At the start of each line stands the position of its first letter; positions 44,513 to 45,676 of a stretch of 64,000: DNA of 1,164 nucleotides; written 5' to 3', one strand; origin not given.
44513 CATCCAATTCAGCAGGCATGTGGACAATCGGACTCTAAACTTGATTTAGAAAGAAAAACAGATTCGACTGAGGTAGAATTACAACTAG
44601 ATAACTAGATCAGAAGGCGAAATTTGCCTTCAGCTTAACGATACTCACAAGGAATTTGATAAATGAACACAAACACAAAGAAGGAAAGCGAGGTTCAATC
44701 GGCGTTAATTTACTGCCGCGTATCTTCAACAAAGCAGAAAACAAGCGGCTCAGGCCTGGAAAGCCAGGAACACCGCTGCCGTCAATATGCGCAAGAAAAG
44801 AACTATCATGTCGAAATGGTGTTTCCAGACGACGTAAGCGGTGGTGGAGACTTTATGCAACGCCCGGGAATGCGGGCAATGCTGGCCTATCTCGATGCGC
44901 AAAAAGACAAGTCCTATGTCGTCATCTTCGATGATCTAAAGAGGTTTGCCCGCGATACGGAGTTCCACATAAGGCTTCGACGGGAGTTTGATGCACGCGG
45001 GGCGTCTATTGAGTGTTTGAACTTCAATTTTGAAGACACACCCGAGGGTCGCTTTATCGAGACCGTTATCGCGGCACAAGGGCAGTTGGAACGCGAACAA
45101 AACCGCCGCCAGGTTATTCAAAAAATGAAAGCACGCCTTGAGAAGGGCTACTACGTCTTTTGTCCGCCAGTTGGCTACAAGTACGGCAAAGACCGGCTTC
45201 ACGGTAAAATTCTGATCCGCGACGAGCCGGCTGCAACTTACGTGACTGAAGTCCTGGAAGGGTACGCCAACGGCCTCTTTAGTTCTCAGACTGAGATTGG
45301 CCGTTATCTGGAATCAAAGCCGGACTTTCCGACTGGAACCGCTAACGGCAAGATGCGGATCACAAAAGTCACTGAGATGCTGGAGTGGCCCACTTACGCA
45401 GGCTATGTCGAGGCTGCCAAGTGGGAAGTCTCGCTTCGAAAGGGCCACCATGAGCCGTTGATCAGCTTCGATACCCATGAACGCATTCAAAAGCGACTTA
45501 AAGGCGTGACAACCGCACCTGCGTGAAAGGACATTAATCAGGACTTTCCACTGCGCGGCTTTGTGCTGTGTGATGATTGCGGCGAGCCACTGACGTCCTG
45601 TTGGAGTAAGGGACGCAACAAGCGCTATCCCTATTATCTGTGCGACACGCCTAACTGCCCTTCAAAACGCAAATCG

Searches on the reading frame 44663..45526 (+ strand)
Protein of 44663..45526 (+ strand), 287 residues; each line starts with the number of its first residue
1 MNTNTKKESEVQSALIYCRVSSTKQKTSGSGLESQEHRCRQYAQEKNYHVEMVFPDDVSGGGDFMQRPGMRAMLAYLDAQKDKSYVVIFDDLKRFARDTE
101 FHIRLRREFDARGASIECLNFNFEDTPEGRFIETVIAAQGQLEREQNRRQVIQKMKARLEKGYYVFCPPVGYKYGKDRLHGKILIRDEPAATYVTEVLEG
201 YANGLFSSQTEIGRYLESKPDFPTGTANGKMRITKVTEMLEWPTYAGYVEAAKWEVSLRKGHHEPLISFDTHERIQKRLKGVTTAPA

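Call 75: search_protein_families(library=pfam, proteins=[window:44663-45526:+], max_evalue=0.001)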
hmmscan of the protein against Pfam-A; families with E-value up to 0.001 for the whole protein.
window:44663-45526:+ (287 aa): 2 families
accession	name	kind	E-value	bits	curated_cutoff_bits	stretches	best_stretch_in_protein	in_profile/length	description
PF00239.26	Resolvase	-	1.4e-27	97.1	23.3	1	14-163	1-144/145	Resolvase, N terminal domain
PF07508.19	Recombinase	-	2.9e-06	27.9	21.1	1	191-280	4-100/102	Recombinase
